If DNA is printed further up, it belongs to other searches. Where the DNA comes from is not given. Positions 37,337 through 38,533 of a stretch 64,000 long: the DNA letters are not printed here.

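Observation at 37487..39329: Tandem pair of paralogous proteins of unknown function in an AT-rich cassette inside the glycan locus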

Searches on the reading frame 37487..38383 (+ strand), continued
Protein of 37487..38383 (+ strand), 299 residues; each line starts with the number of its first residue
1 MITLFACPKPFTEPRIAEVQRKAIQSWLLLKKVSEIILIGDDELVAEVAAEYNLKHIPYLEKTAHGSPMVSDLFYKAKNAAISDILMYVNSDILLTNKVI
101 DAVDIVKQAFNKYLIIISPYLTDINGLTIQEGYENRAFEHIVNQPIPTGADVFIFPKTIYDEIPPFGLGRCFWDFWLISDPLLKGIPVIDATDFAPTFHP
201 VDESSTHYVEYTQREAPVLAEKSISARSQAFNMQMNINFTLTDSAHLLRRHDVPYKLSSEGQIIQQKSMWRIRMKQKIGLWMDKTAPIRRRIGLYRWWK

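Call 26: search_protein_families(library=pfam, proteins=[P0026, P0030, P0035, P0036, P0042, P0045, P0061], max_evalue=0.001)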
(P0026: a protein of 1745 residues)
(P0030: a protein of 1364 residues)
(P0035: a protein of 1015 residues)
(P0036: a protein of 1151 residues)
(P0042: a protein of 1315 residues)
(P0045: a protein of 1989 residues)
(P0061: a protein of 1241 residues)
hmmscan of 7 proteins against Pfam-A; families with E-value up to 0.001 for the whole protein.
P0026 (1745 aa): 4 families
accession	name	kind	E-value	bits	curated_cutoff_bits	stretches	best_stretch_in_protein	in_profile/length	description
PF00535.33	Glycos_transf_2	-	8.7e-38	130.3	23.3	2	1343-1509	1-167/168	Glycosyl transferase family 2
PF13641.12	Glyco_tranf_2_3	-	1.7e-10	41.8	27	1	1340-1455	2-120/230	Glycosyltransferase like family 2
PF12804.13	NTP_transf_3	-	2.1e-06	28.4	27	1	436-552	27-142/160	MobA-like NTP transferase domain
PF10111.15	Glyco_tranf_2_2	-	0.00018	21.5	27.3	1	1350-1515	10-184/276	Glycosyltransferase like family 2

P0030 (1364 aa): 5 families
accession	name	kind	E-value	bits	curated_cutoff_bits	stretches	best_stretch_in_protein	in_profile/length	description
PF00535.33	Glycos_transf_2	-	1.6e-35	123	23.3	1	1227-1334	1-108/168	Glycosyl transferase family 2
PF13641.12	Glyco_tranf_2_3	-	4.8e-09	37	27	1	1224-1323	1-105/230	Glycosyltransferase like family 2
PF10111.15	Glyco_tranf_2_2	-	2.6e-06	27.6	27.3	1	1229-1326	3-103/276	Glycosyltransferase like family 2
PF13176.12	TPR_7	-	6.5e-05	23.2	27.9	0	237-263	1-27/36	Tetratricopeptide repeat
PF12804.13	NTP_transf_3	-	7.5e-05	23.4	27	0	327-447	27-146/160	MobA-like NTP transferase domain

P0035 (1015 aa): 3 families
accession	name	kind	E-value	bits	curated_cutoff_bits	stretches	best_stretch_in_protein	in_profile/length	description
PF14559.12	TPR_19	-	5.6e-09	36.6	25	1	584-647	4-67/68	Tetratricopeptide repeat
PF07719.23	TPR_2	-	4.6e-08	33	27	0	969-1000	3-34/34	Tetratricopeptide repeat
PF13432.12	TPR_16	-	3.3e-07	31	32.7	1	583-637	9-63/65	Tetratricopeptide repeat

P0036 (1151 aa): 4 families
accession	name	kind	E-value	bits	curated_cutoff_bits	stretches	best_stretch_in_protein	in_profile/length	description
PF13524.12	Glyco_trans_1_2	-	2.2e-37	128.6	25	1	727-860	15-142/144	Glycosyl transferase-like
PF14559.12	TPR_19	-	6e-08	33.3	25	1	415-461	1-47/68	Tetratricopeptide repeat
PF13432.12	TPR_16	-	6.8e-07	30.1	32.7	0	45-100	3-58/65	Tetratricopeptide repeat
PF07719.23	TPR_2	-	1.3e-05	25.4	27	0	41-70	3-32/34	Tetratricopeptide repeat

P0042 (1315 aa): 13 families
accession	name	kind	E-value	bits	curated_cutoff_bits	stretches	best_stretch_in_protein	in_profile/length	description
PF13524.12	Glyco_trans_1_2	-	5.2e-33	114.4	25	1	1150-1291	4-141/144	Glycosyl transferase-like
PF00515.34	TPR_1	-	3.1e-19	68.4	27.8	0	384-413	4-33/34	Tetratricopeptide repeat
PF07719.23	TPR_2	-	1.5e-18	65.7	27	0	855-884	4-33/34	Tetratricopeptide repeat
PF13432.12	TPR_16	-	3.4e-17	63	32.7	2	857-920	2-65/65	Tetratricopeptide repeat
PF14559.12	TPR_19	-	5.7e-17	62.3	25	2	862-928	1-67/68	Tetratricopeptide repeat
PF13181.12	TPR_8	-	1e-10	41.3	25.7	0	889-910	4-25/34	Tetratricopeptide repeat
PF12895.13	ANAPC3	-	5.4e-09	36.7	27.2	0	855-906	26-76/82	Anaphase-promoting complex, cyclosome, subunit 3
PF13431.12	TPR_17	-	2.2e-07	31.1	24.4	0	403-435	1-33/34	Tetratricopeptide repeat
PF13428.12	TPR_14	-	7.7e-07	29.6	23.5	0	887-920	2-35/44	Tetratricopeptide repeat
PF13424.12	TPR_12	-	2.9e-06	27.8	30.1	0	394-438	16-68/77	Tetratricopeptide repeat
PF13174.12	TPR_6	-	4.1e-05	24.4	26.3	0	417-440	2-25/33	Tetratricopeptide repeat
PF13371.12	TPR_9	-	0.00028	21.3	35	0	390-439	4-53/73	Tetratricopeptide repeat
PF13414.12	TPR_11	-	0.00029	20.9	26.8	0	744-785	1-42/42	TPR repeat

P0045 (1989 aa): 4 families
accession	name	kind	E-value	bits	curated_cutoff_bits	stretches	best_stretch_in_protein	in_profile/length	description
PF00535.33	Glycos_transf_2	-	9.3e-29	100.9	23.3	2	1717-1823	20-131/168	Glycosyl transferase family 2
PF10111.15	Glyco_tranf_2_2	-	6e-12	46.1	27.3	1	1407-1496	6-104/276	Glycosyltransferase like family 2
PF07719.23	TPR_2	-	0.00014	22.2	27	0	1035-1058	3-26/34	Tetratricopeptide repeat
PF00515.34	TPR_1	-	0.00048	20.3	27.8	0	1035-1058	3-26/34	Tetratricopeptide repeat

P0061 (1241 aa): 15 families
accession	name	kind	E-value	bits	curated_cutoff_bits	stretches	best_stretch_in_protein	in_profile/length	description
PF08241.18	Methyltransf_11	-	9e-25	87.6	21.2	1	1148-1235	1-92/95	Methyltransferase domain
PF13649.12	Methyltransf_25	-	4.4e-20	72.6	27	1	1147-1234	1-97/97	Methyltransferase domain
PF05050.19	Methyltransf_21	-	1.4e-19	71.3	22.7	1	249-414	1-172/173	Methyltransferase FkbM domain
PF08242.18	Methyltransf_12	-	2.3e-19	70.4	30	1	1148-1234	1-96/98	Methyltransferase domain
PF13489.12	Methyltransf_23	-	5.2e-19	69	27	1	1129-1234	7-112/164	Methyltransferase domain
PF13847.12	Methyltransf_31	-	1.1e-18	67.7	27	1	1142-1236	2-107/145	Methyltransferase domain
PF07021.18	MetW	-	2.4e-08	34.3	21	1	1132-1230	2-102/193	Methionine biosynthesis protein MetW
PF01209.24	Ubie_methyltran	-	1.6e-07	31.4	20.1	1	1136-1235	40-148/233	ubiE/COQ5 methyltransferase family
PF13432.12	TPR_16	-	1.5e-05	25.8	32.7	1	723-779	2-58/65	Tetratricopeptide repeat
PF05575.17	V_cholerae_RfbT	-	8.2e-05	22.5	27.9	1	246-390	82-223/286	Vibrio cholerae RfbT protein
PF00515.34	TPR_1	-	0.00018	21.6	27.8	0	724-746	7-29/34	Tetratricopeptide repeat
PF02353.26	CMAS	-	0.00027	20.8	27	1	1140-1235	59-161/273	Mycolic acid cyclopropane synthetase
PF07719.23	TPR_2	-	0.00031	21.1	27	0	753-777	2-26/34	Tetratricopeptide repeat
PF05219.18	DREV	-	0.00043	19.9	26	0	1143-1234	94-182/265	DREV methyltransferase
PF08003.17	Methyltransf_9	-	0.00043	19.8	23.8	0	1126-1235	98-214/315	Protein of unknown function (DUF1698)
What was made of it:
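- The domain is fused to GT2, Glyco_trans_1_2, FkbM/SAM methyltransferase and TPR domains (call 26).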

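Call 31: find_homologous_proteins(query=A1, max_evalue=1e-10)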
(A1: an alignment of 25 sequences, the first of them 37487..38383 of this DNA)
Query A1 (25 sequences) (299 aa, profile of the alignment): 193 proteins with E <= 1e-10 among 8000 candidates; the best 120 are listed.
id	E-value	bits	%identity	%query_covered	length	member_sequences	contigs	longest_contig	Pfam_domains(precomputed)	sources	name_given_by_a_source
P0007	4.5e-113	395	41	67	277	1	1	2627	-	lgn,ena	-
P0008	1.5e-111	390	39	69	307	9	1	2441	-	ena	-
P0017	4.8e-111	389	37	67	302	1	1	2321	-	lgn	-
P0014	1.2e-110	387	37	72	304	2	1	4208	-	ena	-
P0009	3.9e-109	383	41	72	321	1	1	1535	-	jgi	jgi:hypothetical protein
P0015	1.3e-108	381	39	64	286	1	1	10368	-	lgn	-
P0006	3.2e-106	373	43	67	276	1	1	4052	-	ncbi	-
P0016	7.3e-106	372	32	90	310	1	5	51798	-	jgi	jgi:hypothetical protein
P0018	4.1e-104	366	30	90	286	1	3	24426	-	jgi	jgi:hypothetical protein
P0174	4.8e-103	363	33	90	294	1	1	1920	-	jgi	jgi:hypothetical protein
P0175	6.8e-103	362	33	86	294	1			-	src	-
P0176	1.4e-101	358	37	69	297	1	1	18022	-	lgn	-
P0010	1.6e-101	357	36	78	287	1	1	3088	-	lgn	-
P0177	6.6e-101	355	36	81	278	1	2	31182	-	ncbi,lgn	ncbi:MAG: hypothetical protein WA137_04440 [Methanothrix sp.]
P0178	6.8e-99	349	36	69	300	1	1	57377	-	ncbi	ncbi:hypothetical protein ACFLUJ_02635 [Chloroflexota bacterium]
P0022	2.1e-98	347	32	67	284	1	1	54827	-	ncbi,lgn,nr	ncbi:MAG: hypothetical protein NTU58_00270 [Candidatus Nealsonbacteria bacterium]|nr:hypothetical pr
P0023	2.4e-94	334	27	90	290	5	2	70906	-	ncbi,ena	-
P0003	3.7e-87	310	40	92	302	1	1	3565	-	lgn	-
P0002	1.7e-86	308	40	100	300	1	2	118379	-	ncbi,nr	ncbi:MAG: hypothetical protein NZ958_02675 [Bacteroidia bacterium]|nr:hypothetical protein [Bacteroi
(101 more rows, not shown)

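Call 35: find_related_loci(query=A2, collection=genome_contigs, flank=10000)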
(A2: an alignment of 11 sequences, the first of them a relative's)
Query A2 (307 aa) in genome_contigs; peptide patterns used: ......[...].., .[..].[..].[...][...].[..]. (x = any residue, [..] = any of these).
559 stretches matched a pattern; 552 encode a relative of the query (tblastn E <= 1e-3); the best 80 are kept; 80 distinct loci.
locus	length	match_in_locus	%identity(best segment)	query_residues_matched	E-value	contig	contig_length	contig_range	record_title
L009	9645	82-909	53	1-277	7e-96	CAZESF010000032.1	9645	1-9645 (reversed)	MAG TPA_asm: uncultured Planctomycetia bacterium isolate binchicken_co6_243 genome assembly, contig: NODE_8806_length_96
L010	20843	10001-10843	51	1-284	3e-93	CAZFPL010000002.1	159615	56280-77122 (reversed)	MAG TPA_asm: uncultured Anaerolineales bacterium isolate binchicken_co33_397 genome assembly, contig: NODE_30_length_159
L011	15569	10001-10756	55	1-250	6e-93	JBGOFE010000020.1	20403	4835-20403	MAG: Candidatus Fervidibacter sp. isolate 3300000865_6 GxsBSedJan11_1000380, whole genome shotgun sequence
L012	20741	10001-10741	53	1-247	3e-92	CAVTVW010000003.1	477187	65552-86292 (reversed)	MAG: uncultured Methanocellaceae archaeon isolate MFD09286.bin.2.135 genome assembly, contig: contig_24969, whole genome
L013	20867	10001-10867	50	1-289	4e-90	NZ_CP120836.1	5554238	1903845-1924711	Leptothermofonsia sp. ETS-13 chromosome, complete genome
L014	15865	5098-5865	54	1-255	8e-90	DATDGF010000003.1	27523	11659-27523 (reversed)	MAG TPA_asm: Candidatus Acidoferrum sp. isolate SMAG_U245 k141_996, whole genome shotgun sequence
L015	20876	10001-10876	48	1-292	1e-88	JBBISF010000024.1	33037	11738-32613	MAG: Verrucomicrobiia bacterium isolate PFF170222_bin_367 NODE_1437_length_33037_cov_6.411831, whole genome shotgun sequ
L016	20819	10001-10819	51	1-272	1e-88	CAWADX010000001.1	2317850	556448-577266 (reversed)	MAG: uncultured Acidobacteriota bacterium isolate MFD03346.bin.1.39 genome assembly, contig: contig_1096, whole genome s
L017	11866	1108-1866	55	1-252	2e-88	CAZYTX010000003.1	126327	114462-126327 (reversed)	MAG TPA_asm: uncultured bacterium isolate SRP141376_co1_373 genome assembly, contig: NODE_316_length_126327_cov_9.192513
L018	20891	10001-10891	46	1-298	1e-88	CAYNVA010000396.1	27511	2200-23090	MAG TPA_asm: uncultured Thermodesulfobacteriota bacterium isolate binchicken_co255_249 genome assembly, contig: k141_280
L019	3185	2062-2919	49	1-292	2e-89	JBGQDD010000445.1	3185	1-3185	MAG: Candidatus Acidiferrum sp. isolate OBJ2_061818_110_24 k141_190921_length_3185_cov_10.1078, whole genome shotgun seq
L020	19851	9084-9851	53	1-255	2e-87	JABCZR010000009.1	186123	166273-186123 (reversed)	MAG: Acidobacteria bacterium isolate Inc-BW-H-2-O_MAG38 Ga0210397_10000024, whole genome shotgun sequence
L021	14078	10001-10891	46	1-293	3e-87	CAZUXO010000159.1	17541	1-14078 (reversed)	MAG TPA_asm: uncultured Dehalococcoidales bacterium isolate binchicken_co18_545 genome assembly, contig: k141_449158, wh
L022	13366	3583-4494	47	1-301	6e-87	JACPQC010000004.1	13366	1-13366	MAG: Chloroflexi bacterium isolate NC_groundwater_643_Ag_B-0.1um_59_166 B_1_S1_Biohub_coassembly_k141_378967, whole geno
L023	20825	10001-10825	50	1-278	1e-86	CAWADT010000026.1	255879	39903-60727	MAG: uncultured Chloroflexia bacterium isolate MFD03726.bin.1.194 genome assembly, contig: contig_69360, whole genome sh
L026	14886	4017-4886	49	1-291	1e-85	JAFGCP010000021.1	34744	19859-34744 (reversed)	MAG: Deltaproteobacteria bacterium isolate Zod_Metabat.1117 k87_419836, whole genome shotgun sequence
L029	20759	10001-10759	49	1-253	1e-83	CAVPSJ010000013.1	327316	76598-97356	MAG: uncultured delta proteobacterium isolate MFD10007.bin.2.36 genome assembly, contig: contig_50156, whole genome shot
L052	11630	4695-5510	46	1-275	1e-79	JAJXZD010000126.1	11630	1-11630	MAG: Acidobacteria bacterium isolate BP7.bin36 NODE_9366_length_11630_cov_1.245762, whole genome shotgun sequence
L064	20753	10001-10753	48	1-250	3e-78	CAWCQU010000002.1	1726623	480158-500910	MAG: uncultured Acidobacteriota bacterium isolate MFD05377.bin.1.52 genome assembly, contig: contig_32042, whole genome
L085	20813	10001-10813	48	1-274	3e-76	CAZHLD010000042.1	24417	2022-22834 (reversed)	MAG TPA_asm: uncultured Acidobacteriaceae bacterium isolate SRP119689_co1_173 genome assembly, contig: NODE_2635_length_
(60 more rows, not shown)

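Call 40: search_protein_families(library=pfam, proteins=[L085:4932-6263:+, L052:227-1516:+, L064:3649-5262:+, L029:10942-12060:+, L026:5828-7072:+, L018:16645-17814:+], max_evalue=0.00001)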
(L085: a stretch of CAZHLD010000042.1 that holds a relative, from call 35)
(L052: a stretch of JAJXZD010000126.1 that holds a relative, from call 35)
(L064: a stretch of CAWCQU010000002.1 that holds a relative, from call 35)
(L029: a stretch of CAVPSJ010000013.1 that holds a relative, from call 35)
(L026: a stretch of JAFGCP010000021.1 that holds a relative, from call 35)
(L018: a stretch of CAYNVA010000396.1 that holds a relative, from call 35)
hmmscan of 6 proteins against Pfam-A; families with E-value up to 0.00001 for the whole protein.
L085:4932-6263:+ (444 aa): 2 families
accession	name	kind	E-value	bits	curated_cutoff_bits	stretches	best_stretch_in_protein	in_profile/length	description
PF00005.33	ABC_tran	-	1.1e-21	78.3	25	1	91-222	1-135/137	ABC transporter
PF13304.12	AAA_21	-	1.1e-06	29.4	27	0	104-124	2-22/304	AAA domain, putative AbiEii toxin, Type IV TA system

L052:227-1516:+ (430 aa): 1 family
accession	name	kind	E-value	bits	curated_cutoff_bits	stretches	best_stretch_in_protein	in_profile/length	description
PF01061.29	ABC2_membrane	-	2.3e-20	73.5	26.9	1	185-389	3-209/211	ABC-2 type transporter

L064:3649-5262:+ (538 aa): 0 families

L029:10942-12060:+ (373 aa): 3 families
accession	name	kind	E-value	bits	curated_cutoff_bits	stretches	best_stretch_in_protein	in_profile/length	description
PF00535.33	Glycos_transf_2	-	4.4e-25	89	23.3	1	14-171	2-164/168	Glycosyl transferase family 2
PF10066.14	DUF2304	-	1.2e-19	71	25.5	1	252-355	2-104/106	Uncharacterized conserved protein (DUF2304)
PF13641.12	Glyco_tranf_2_3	-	4.7e-06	27.2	27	1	12-126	3-125/230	Glycosyltransferase like family 2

L026:5828-7072:+ (415 aa): 3 families
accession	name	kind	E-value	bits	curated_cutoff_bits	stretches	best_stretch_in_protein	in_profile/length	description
PF00535.33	Glycos_transf_2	-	1.3e-36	126.5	23.3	1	27-188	1-167/168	Glycosyl transferase family 2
PF10111.15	Glyco_tranf_2_2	-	1.5e-18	67.7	27.3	1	28-224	2-214/276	Glycosyltransferase like family 2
PF13641.12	Glyco_tranf_2_3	-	1.1e-17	65.3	27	1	24-239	1-226/230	Glycosyltransferase like family 2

L018:16645-17814:+ (390 aa): 6 families
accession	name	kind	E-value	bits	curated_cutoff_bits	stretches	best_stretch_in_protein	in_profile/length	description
PF00534.26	Glycos_transf_1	-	2.9e-42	144.5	26.4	1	213-364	17-171/172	Glycosyl transferases group 1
PF13692.12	Glyco_trans_1_4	-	3.4e-40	138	27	1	213-351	3-142/142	Glycosyl transferases group 1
PF13439.12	Glyco_transf_4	-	3e-16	60.3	28.5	1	33-199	2-169/170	Glycosyltransferase Family 4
PF13579.12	Glyco_trans_4_4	-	1.6e-10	42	29.7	1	33-195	1-158/158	Glycosyl transferase 4-like domain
PF20706.3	GT4-conflict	-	6.2e-10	39.1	26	1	174-369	159-375/385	Family 4 Glycosyltransferase in conflict systems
PF13524.12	Glyco_trans_1_2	-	6.9e-07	29.7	25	1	278-379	39-142/144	Glycosyl transferase-like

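Call 51: find_encoding_contigs(protein=P0004, flank=8000, max_places=2)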
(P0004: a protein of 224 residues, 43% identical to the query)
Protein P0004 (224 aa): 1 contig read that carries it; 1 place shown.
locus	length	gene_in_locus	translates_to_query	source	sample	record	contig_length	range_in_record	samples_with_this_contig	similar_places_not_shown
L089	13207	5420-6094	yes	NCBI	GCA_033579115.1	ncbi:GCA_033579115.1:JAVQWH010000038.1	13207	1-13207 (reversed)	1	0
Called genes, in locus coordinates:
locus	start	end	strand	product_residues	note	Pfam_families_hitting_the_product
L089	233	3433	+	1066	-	PF17757:UvrB_inter, PF02559:CarD_TRCF_RID, PF00270:DEAD, PF04851:ResIII, PF00271:Helicase_C, PF03461:TRCF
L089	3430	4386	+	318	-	-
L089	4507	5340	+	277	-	-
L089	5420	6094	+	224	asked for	-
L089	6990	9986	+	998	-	PF13620:CarboxypepD_reg, PF13715:CarbopepD_reg_2, PF07715:Plug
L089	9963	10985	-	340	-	PF01207:Dus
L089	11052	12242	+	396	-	-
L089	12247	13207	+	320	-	?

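Call 52: find_encoding_contigs(protein=P0003, flank=8000, max_places=2)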
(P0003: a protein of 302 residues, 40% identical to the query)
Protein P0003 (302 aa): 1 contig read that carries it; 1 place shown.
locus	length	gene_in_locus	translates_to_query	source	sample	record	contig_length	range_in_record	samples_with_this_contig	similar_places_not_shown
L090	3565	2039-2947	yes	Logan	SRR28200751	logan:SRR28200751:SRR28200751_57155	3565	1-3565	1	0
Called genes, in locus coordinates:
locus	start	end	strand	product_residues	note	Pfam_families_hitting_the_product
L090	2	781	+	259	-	?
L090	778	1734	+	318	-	-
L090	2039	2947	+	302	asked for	-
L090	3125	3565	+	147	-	?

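Call 68: search_protein_families(library=phrogs, proteins=[window:37487-38383:+], max_evalue=0.01)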
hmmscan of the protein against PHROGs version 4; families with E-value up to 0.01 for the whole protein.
window:37487-38383:+ (299 aa): 0 families

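Call 69: search_protein_families(library=padloc, proteins=[window:37487-38383:+], max_evalue=0.01)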
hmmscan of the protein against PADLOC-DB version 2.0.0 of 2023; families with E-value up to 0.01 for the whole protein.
window:37487-38383:+ (299 aa): 0 families
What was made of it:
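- Tried and rejected: PHROGs and PADLOC gave none (calls 68, 69).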
